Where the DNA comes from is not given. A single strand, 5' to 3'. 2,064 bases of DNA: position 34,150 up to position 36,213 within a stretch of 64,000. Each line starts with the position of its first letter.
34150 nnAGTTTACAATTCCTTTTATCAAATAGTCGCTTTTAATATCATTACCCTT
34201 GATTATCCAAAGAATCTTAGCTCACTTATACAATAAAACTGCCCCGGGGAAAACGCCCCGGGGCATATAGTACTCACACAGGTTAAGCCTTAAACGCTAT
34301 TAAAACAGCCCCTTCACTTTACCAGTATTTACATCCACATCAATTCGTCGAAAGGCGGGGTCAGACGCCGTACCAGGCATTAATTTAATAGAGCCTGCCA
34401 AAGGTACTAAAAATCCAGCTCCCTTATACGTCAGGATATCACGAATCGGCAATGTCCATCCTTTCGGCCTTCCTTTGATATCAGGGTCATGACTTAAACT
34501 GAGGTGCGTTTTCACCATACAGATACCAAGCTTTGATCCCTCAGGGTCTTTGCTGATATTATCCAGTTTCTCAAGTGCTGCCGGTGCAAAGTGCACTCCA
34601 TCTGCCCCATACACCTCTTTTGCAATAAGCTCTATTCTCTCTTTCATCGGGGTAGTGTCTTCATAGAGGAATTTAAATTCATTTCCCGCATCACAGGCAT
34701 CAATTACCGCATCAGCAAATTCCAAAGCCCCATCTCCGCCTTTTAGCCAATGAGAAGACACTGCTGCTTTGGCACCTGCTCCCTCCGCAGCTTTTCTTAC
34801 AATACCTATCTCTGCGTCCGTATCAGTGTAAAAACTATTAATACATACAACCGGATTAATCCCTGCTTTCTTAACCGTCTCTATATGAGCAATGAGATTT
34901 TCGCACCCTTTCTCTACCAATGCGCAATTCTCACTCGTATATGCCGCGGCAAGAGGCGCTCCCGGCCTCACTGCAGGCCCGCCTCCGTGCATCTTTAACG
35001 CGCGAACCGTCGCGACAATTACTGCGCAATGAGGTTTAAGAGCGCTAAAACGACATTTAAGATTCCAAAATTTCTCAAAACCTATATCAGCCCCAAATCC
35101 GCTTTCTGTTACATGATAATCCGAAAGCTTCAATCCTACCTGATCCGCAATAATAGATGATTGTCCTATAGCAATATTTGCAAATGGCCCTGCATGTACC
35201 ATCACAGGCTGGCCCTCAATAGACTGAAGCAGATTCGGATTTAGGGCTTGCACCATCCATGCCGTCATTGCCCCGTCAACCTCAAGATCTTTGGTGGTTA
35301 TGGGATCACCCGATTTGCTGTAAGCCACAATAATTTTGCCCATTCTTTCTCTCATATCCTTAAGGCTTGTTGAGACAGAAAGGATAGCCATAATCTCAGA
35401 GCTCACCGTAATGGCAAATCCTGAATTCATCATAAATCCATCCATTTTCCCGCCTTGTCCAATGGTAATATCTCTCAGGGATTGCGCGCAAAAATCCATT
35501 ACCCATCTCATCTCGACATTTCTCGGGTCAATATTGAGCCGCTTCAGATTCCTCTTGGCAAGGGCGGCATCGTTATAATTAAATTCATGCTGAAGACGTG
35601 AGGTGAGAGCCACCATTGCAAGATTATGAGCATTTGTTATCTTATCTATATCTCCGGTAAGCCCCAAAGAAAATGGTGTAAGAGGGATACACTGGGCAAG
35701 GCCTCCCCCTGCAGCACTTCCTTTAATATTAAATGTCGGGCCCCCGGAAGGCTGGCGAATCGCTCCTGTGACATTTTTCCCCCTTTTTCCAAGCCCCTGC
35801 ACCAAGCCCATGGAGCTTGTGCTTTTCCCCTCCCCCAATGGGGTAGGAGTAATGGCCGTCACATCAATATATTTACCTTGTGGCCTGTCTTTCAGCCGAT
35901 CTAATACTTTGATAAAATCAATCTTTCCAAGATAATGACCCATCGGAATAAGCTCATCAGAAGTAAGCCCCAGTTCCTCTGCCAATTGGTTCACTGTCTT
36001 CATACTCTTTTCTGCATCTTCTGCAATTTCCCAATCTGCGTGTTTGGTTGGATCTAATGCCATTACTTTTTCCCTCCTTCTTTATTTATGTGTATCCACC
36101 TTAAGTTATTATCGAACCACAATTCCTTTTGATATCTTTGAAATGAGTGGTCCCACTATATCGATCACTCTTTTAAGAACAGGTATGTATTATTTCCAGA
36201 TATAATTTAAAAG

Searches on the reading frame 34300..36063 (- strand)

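Call 86: search_protein_families(library=pfam, proteins=[window:34300-36063:-], max_evalue=0.00001)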
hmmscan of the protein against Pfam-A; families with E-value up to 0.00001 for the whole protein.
window:34300-36063:- (587 aa): 1 family
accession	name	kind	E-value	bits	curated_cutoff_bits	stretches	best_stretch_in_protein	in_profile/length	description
PF01268.25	FTHFS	-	6.8e-227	754.6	27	1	9-587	2-556/556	Formate--tetrahydrofolate ligase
